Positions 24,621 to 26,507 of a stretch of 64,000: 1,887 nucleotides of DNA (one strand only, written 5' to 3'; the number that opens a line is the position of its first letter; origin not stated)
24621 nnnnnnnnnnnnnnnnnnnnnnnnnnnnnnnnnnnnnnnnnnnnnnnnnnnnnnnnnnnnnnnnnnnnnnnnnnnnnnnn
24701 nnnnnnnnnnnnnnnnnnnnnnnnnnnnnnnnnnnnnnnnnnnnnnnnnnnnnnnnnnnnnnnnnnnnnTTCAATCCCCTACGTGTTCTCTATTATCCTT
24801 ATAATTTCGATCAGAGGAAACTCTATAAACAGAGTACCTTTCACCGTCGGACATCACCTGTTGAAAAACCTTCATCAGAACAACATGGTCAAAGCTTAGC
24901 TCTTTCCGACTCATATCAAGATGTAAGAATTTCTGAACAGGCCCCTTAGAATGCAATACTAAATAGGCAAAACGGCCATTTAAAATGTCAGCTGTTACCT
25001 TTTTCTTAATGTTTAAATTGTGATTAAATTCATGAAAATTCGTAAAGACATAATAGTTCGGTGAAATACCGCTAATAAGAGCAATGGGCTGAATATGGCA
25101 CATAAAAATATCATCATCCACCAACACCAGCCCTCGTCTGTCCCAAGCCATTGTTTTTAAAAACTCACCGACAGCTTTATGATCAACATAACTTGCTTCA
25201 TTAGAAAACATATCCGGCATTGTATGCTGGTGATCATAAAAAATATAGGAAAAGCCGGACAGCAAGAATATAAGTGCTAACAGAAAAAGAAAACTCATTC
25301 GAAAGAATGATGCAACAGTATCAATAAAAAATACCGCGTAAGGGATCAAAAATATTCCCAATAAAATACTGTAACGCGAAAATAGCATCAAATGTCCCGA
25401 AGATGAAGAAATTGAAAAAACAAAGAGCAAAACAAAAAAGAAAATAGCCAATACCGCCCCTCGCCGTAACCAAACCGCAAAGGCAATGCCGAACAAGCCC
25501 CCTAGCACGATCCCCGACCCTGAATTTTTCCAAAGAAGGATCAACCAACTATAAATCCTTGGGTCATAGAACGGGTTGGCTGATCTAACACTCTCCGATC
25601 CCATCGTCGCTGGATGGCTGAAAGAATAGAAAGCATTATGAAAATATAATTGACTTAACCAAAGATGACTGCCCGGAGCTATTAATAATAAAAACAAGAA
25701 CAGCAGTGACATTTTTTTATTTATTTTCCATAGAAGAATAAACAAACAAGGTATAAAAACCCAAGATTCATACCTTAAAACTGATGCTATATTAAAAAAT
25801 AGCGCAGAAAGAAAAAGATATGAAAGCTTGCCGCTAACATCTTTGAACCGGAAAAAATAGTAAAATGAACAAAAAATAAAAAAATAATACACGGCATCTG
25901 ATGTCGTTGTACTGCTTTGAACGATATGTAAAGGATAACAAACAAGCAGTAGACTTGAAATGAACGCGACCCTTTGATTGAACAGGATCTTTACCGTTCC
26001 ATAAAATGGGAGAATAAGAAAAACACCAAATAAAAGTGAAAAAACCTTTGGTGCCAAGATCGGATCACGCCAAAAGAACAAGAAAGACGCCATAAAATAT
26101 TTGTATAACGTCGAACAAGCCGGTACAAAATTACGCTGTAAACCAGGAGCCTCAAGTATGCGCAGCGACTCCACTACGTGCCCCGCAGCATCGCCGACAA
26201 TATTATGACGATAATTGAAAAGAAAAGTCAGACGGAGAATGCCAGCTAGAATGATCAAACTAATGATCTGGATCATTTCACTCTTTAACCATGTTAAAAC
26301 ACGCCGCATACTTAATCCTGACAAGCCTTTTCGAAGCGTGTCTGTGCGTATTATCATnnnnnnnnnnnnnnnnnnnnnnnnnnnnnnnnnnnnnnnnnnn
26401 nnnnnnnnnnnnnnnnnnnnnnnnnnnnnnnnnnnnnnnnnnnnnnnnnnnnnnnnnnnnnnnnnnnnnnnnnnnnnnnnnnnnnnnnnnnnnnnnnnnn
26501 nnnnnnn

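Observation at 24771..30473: Low-GC pair of GT-C membrane glycosyltransferases directly downstream of a PhoR/PhoB-like two-component system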

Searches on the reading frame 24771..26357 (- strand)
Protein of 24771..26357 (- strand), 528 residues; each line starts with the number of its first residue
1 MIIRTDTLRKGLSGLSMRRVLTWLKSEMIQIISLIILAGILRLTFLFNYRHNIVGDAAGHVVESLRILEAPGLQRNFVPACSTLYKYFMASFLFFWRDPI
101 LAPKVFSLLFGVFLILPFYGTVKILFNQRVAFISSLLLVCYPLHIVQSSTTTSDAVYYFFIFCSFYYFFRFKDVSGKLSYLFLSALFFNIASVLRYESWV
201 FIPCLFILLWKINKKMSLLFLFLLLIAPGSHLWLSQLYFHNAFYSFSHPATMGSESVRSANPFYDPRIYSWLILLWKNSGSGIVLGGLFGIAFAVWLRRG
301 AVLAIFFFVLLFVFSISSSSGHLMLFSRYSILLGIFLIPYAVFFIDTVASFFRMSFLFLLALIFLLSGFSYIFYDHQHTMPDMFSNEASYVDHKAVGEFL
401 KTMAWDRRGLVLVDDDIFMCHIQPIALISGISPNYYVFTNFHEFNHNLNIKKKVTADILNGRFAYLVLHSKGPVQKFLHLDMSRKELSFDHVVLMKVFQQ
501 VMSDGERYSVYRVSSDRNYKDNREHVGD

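Call 3: search_protein_families(library=pfam, proteins=[window:24771-26357:-])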
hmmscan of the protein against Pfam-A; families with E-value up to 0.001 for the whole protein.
window:24771-26357:- (528 aa): 1 family
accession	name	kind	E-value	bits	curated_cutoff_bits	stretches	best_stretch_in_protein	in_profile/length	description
PF13231.12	PMT_2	-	1.1e-09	39.2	26.1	1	86-226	7-152/160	Dolichyl-phosphate-mannose-protein mannosyltransferase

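Call 4: search_protein_families(library=ncbifam, proteins=[window:24771-26357:-])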
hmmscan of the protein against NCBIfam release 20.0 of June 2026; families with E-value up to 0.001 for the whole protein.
window:24771-26357:- (528 aa): 0 families

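Call 8: find_homologous_proteins(query=window:24771-26357:-)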
Query window:24771-26357:- (528 aa): 19 proteins with E <= 0.001 among 8000 candidates.
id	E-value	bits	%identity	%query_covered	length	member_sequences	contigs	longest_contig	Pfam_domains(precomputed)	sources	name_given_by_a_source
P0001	0.0e+0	1120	95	100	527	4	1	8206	PF13231.13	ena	-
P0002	1.0e-143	498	49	94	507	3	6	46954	PF13231.13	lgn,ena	-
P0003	2.7e-131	457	47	94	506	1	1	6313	PF13231.13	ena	-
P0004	8.9e-111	390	44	90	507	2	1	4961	PF13231.13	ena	-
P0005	2.0e-106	375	42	93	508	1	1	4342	-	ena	-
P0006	1.5e-103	366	41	93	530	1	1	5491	PF13231.13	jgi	jgi:hypothetical protein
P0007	1.3e-102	363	41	93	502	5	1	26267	-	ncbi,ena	-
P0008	1.4e-102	362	42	90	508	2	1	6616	PF13231.13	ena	-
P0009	2.2e-102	362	42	93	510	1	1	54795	PF02366.25,PF13231.13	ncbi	ncbi:MAG: glycosyltransferase family 39 protein [Candidatus Omnitrophota bacterium]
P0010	2.6e-102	362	41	96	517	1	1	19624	PF13231.13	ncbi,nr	ncbi:MAG: glycosyltransferase family 39 protein [Candidatus Omnitrophica bacterium]|nr:glycosyltrans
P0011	2.2e-101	359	40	96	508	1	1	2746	-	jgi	jgi:hypothetical protein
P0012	8.8e-100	353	40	93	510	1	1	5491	-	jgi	jgi:hypothetical protein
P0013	6.6e-97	344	42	90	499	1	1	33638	-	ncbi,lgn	-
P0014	2.8e-94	335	38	93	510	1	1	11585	-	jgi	jgi:hypothetical protein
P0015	1.0e-92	330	40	94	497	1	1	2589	PF13231.13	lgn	-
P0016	2.5e-92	329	40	93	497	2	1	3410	PF02366.25,PF13231.13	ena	-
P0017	1.1e-86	310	47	65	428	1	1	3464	PF13231.13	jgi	-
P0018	5.1e-85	305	37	95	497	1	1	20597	PF02366.25,PF13231.13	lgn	-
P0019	3.1e-58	216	37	76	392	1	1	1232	PF13231.13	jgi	jgi:hypothetical protein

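Call 11: find_encoding_contigs(protein=P0010, flank=8000, max_places=3)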
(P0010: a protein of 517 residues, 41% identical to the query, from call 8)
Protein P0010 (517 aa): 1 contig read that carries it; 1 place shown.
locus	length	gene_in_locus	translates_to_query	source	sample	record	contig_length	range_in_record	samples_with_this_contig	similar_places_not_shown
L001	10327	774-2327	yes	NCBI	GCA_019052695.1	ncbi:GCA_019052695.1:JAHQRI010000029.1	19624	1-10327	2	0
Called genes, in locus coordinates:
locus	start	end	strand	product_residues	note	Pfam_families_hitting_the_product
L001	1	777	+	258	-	?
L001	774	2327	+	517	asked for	PF13231:PMT_2 (weak)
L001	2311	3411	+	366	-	PF04055:Radical_SAM, PF13186:SPASM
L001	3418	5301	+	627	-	PF13522:GATase_6, PF13537:GATase_7, PF00733:Asn_synthase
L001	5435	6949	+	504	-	PF02310:B12-binding, PF04055:Radical_SAM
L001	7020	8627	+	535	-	-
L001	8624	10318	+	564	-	PF02543:Carbam_trans_N, PF00814:TsaD (weak), PF22521:HypF_C_2 (weak), PF16861:Carbam_trans_C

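Call 12: find_encoding_contigs(protein=P0002, flank=8000, max_places=4)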
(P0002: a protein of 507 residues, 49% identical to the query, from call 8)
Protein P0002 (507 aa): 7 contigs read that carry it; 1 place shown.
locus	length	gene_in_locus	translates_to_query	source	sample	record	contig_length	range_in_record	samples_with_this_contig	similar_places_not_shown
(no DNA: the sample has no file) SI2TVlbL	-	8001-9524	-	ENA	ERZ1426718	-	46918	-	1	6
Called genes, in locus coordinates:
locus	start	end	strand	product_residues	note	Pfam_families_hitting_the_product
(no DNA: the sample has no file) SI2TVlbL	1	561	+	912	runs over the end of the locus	PF04055:Radical_SAM, PF13186:SPASM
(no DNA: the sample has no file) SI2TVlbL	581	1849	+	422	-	PF00534:Glycos_transf_1, PF13692:Glyco_trans_1_4, PF13524:Glyco_trans_1_2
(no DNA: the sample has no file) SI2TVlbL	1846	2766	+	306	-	PF00535:Glycos_transf_2, PF10111:Glyco_tranf_2_2 (weak), PF13641:Glyco_tranf_2_3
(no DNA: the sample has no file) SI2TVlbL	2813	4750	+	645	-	PF00266:Aminotran_5, PF01212:Beta_elim_lyase (weak)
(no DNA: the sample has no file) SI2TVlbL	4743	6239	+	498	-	PF02310:B12-binding, PF04055:Radical_SAM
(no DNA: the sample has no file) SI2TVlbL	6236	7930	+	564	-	PF02543:Carbam_trans_N, PF22521:HypF_C_2 (weak), PF16861:Carbam_trans_C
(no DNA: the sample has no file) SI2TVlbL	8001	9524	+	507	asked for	PF13231:PMT_2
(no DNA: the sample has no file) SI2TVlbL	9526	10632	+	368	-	PF04055:Radical_SAM, PF13353:Fer4_12 (weak), PF13186:SPASM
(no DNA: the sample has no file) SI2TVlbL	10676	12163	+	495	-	PF02310:B12-binding (weak), PF04055:Radical_SAM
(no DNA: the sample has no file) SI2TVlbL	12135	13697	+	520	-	PF13231:PMT_2 (weak)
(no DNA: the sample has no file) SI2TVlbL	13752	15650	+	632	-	PF13522:GATase_6, PF13537:GATase_7, PF12481:DUF3700 (weak), PF00733:Asn_synthase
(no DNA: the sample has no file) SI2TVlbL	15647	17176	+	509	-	PF00657:Lipase_GDSL (weak), PF13472:Lipase_GDSL_2 (weak), PF00515:TPR_1 (faint), PF07719:TPR_2 (faint), PF13181:TPR_8 (faint), PF13424:TPR_12 (faint), PF23914:TPR_CcmH_CycH (faint), PF14559:TPR_19, +4 more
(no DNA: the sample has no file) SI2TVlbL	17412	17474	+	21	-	?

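Call 20: find_encoding_contigs(protein=P0001, flank=8000, max_places=3)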
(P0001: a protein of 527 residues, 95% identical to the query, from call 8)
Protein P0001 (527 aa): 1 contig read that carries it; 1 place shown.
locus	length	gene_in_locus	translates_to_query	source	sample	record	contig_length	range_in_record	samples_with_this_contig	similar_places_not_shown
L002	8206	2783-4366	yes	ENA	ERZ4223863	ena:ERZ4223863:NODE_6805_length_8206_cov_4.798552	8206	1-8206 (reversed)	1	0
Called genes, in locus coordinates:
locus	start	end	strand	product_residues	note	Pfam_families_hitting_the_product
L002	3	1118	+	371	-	?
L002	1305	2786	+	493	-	-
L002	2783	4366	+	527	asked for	PF13231:PMT_2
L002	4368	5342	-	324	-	PF01207:Dus, PF03060:NMO (weak)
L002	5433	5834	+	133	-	PF22091:DUF6941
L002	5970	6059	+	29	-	-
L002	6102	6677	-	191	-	PF02677:QueH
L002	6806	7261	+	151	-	-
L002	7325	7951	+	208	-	PF00702:Hydrolase, PF13419:HAD_2, PF12710:HAD (weak)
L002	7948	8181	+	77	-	-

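Call 21: find_encoding_contigs(protein=P0009, flank=10000, max_places=3)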
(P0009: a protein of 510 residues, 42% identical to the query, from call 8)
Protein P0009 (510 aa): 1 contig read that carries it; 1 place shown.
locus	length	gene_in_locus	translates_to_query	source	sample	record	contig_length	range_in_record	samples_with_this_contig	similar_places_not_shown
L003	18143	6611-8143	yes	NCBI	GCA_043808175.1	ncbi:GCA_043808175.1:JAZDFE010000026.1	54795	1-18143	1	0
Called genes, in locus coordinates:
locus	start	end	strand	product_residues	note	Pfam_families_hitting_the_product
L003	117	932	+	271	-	PF13472:Lipase_GDSL_2 (weak)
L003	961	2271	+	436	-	PF00657:Lipase_GDSL (weak), PF13472:Lipase_GDSL_2, PF13428:TPR_14 (faint), PF13472:Lipase_GDSL_2 (weak)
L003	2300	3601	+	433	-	PF25182:NonGDSL (faint), PF00657:Lipase_GDSL (weak), PF13472:Lipase_GDSL_2, PF07719:TPR_2 (weak), PF13428:TPR_14 (faint), PF13181:TPR_8 (faint)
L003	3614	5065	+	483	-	PF02310:B12-binding, PF04055:Radical_SAM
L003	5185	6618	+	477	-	PF02366:PMT (weak), PF13231:PMT_2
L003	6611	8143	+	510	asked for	PF02366:PMT (weak), PF13231:PMT_2 (weak)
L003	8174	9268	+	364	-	PF04055:Radical_SAM, PF13353:Fer4_12 (weak), PF13186:SPASM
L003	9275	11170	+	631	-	PF13522:GATase_6, PF13537:GATase_7, PF00733:Asn_synthase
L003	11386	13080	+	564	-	PF02543:Carbam_trans_N, PF00814:TsaD, PF22521:HypF_C_2 (faint), PF16861:Carbam_trans_C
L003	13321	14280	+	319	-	PF25182:NonGDSL (weak), PF00657:Lipase_GDSL (faint), PF13472:Lipase_GDSL_2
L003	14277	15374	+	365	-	PF13439:Glyco_transf_4 (weak), PF00534:Glycos_transf_1, PF13692:Glyco_trans_1_4, PF13524:Glyco_trans_1_2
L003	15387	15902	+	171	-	PF00535:Glycos_transf_2, PF10111:Glyco_tranf_2_2, PF13641:Glyco_tranf_2_3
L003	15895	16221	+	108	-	-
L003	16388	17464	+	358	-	PF01073:3Beta_HSD (weak), PF01370:Epimerase, PF07993:NAD_binding_4, PF16363:GDP_Man_Dehyd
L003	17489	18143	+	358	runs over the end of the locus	PF00106:adh_short (weak), PF01073:3Beta_HSD, PF01370:Epimerase, PF02719:Polysacc_synt_2, PF04321:RmlD_sub_bind, PF16363:GDP_Man_Dehyd, PF07993:NAD_binding_4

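Call 26: predict_structure(alignment_id=A2)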
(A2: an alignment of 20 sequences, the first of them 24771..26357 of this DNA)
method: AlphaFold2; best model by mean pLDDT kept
length: 528 residues; sequences in the alignment: 20
mean_pLDDT: 71.9   pTM: 0.68
mean pLDDT of the five models: 71.9, 70.7, 67.7, 62.5, 57.6
residues with pLDDT >= 90: 51; 70-90: 266; 50-70: 138; < 50: 73
segments of 3 or more residues with pLDDT < 50: 1-24, 52-58, 145-149, 260-262, 321-325, 378-390, 517-528
pLDDT, mean of each block of 10 residues (from residue 1): 37 41 64 88 70 48 73 73 77 75 76 88 87 86 53 78 93 89 95 82 88 92 93 85 70 55 59 72 82 75 67 65 54 80 83 72 67 52 40 71 64 66 64 69 62 80 84 79 82 85 77 65 34
secondary structure, 60 per line:
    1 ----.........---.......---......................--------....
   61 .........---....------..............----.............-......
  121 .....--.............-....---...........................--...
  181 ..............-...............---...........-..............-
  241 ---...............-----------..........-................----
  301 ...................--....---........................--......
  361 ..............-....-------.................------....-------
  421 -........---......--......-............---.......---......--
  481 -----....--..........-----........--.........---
elements in order: H5-13 H17-23 H27-48 H57-69 H73-76 H83-96 H101-113 H115-125 H128-140 H142-145 H149-175 H178-194 H196-210 H214-224 H226-239 H244-258 H270-279 H281-296 H301-319 H322-325 H329-352 H355-374 H376-379 H387-403 E410-413 H422-429 E436-438 H441-446 H448-459 E463-469 H473-478 E486-489 E492-501 E507-514 H517-525

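Call 28: search_solved_structures(query=A2, max_evalue=1)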
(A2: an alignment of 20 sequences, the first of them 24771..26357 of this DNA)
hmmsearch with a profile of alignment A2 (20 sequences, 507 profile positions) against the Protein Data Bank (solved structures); distinct sequences matched with E-value up to 1: 0.

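Call 30: fold_search(model_id=the predicted structure, library=pdb)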
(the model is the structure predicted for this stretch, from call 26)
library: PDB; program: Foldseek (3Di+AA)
matches with E <= 10: 185; with E <= 0.001: 22
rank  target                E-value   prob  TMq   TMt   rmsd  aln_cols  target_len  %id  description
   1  8agc_A                7.4e-07  1.00  0.55  0.43  10.7       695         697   12  Structure of yeast oligosaccharylransferase complex with lipid-linked oligosaccharide and non-acceptor peptide bound (released 2022-12-07)
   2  8age_A                9.1e-07  1.00  0.60  0.51  10.0       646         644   11  Structure of yeast oligosaccharylransferase complex with acceptor peptide bound (released 2022-12-07)
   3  8agb_A                1.4e-06  1.00  0.58  0.49  11.1       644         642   11  Structure of yeast oligosaccharylransferase complex with lipid-linked oligosaccharide bound (released 2022-12-07)
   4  6ezn_F                3.6e-06  1.00  0.60  0.50  11.8       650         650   12  Cryo-EM structure of the yeast oligosaccharyltransferase (OST) complex (released 2018-01-17)
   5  7oci_F                3.6e-06  1.00  0.59  0.50  12.6       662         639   10  Cryo-EM structure of yeast Ost6p containing oligosaccharyltransferase complex (released 2022-02-16)
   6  9n9j_I                5.2e-06  1.00  0.56  0.44  12.3       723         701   12  Structure of a GRP94 folding intermediate engaged with a CCDC134- and FKBP11-bound secretory translocon (released 2025-11-19)
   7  9s6t_A                5.6e-06  1.00  0.57  0.61   7.8       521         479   11  Ternary cryo-EM structure of chicken ALG12 with Dol25-PP-GlcNAc2Man7, Dol25-P-Man, and Fab (released 2026-03-18)
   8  6c26_A                6.9e-06  1.00  0.57  0.47  12.5       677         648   11  The Cryo-EM structure of a eukaryotic oligosaccharyl transferase complex (released 2018-01-31)
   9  8b6l_I                7.5e-06  1.00  0.57  0.46  11.9       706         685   11  Subtomogram average of the human Sec61-TRAP-OSTA-translocon (released 2022-12-07)
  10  6ftg_5                7.5e-06  1.00  0.55  0.47  13.4       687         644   12  Subtomogram average of OST-containing ribosome-translocon complexes from canine rough microsomal membranes (released 2018-03-21)
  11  3waj                  1.5e-05  1.00  0.49  0.35  12.1       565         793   12  Crystal structure of the Archaeoglobus fulgidus oligosaccharyltransferase (O29867_ARCFU) complex with Zn and sulfate (released 2013-10-30)
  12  8pn9_A                2.5e-05  1.00  0.55  0.46  11.1       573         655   13  Structure of human oligosaccharyltransferase OST-A complex bound to NGI-1 (released 2024-05-08)
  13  5gmy_A                3.0e-05  1.00  0.52  0.34  12.0       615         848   11  Crystal structure of the Archaeoglobus fulgidus oligosaccharyltransferase (O29867_ARCFU) tethered with an acceptor pep (released 2017-02-01)
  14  3wak                  3.5e-05  1.00  0.51  0.34  11.9       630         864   11  Crystal structure of the Archaeoglobus fulgidus oligosaccharyltransferase (O29867_ARCFU) in the apo form (released 2013-10-30)
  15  7e9s_A                5.1e-05  1.00  0.50  0.33   9.3       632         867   11  Archaeal oligosaccharyltransferase AglB from Archaeoglobus fulgidus in complex with an inhibitory peptide and a dolich (released 2021-09-08)
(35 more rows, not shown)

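Call 59: search_protein_families(library=padloc, proteins=[window:24771-26357:-], max_evalue=0.01)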
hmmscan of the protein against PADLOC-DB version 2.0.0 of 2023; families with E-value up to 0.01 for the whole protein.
window:24771-26357:- (528 aa): 0 families
